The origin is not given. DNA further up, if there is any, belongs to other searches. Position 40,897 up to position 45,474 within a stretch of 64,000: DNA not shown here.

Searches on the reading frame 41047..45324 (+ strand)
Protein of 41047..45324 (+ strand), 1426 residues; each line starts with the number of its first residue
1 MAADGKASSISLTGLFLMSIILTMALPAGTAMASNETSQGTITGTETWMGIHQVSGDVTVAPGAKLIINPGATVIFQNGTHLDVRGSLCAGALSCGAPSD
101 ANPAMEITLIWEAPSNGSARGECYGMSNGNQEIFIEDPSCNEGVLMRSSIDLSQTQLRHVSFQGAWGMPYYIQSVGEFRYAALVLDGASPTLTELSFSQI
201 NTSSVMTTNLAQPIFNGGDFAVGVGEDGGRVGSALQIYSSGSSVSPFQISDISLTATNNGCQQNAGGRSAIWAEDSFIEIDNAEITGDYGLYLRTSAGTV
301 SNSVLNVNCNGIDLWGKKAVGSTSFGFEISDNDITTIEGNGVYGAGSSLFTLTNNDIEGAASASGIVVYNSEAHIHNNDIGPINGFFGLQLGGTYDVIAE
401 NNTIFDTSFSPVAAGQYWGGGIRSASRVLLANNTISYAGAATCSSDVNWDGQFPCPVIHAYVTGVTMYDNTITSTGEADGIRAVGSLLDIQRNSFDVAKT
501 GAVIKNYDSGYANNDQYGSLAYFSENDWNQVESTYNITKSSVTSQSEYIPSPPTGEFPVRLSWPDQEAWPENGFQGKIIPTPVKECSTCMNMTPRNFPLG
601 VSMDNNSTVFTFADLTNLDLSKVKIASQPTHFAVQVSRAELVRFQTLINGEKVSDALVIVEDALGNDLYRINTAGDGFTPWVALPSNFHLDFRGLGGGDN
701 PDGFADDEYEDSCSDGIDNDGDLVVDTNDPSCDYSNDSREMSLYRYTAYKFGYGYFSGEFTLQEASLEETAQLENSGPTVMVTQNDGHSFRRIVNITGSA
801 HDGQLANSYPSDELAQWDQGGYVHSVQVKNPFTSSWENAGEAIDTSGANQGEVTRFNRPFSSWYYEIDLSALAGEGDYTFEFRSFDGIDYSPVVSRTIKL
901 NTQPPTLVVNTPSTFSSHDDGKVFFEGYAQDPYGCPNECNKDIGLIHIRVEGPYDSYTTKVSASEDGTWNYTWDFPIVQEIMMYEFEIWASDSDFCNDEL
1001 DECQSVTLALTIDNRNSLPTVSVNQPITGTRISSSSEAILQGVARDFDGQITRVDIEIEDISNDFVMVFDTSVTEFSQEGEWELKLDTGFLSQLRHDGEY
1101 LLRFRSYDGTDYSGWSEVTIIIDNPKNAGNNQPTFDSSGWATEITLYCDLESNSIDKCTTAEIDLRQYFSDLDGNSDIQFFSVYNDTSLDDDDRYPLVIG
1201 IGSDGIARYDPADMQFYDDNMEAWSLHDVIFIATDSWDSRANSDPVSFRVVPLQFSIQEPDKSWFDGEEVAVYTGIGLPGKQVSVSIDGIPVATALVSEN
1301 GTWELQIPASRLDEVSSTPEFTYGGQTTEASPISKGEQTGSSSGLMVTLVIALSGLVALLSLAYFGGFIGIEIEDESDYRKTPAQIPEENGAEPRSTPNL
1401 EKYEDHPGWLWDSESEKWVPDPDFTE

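Call 9: search_protein_families(library=pfam, proteins=[window:41047-45324:+], max_evalue=0.001)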
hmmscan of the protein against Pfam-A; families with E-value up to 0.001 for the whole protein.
window:41047-45324:+ (1426 aa): 1 family
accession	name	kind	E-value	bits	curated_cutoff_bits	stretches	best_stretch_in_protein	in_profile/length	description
PF13229.12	Beta_helix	-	5.4e-08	33.1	25.9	1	327-485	11-146/158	Right handed beta helix region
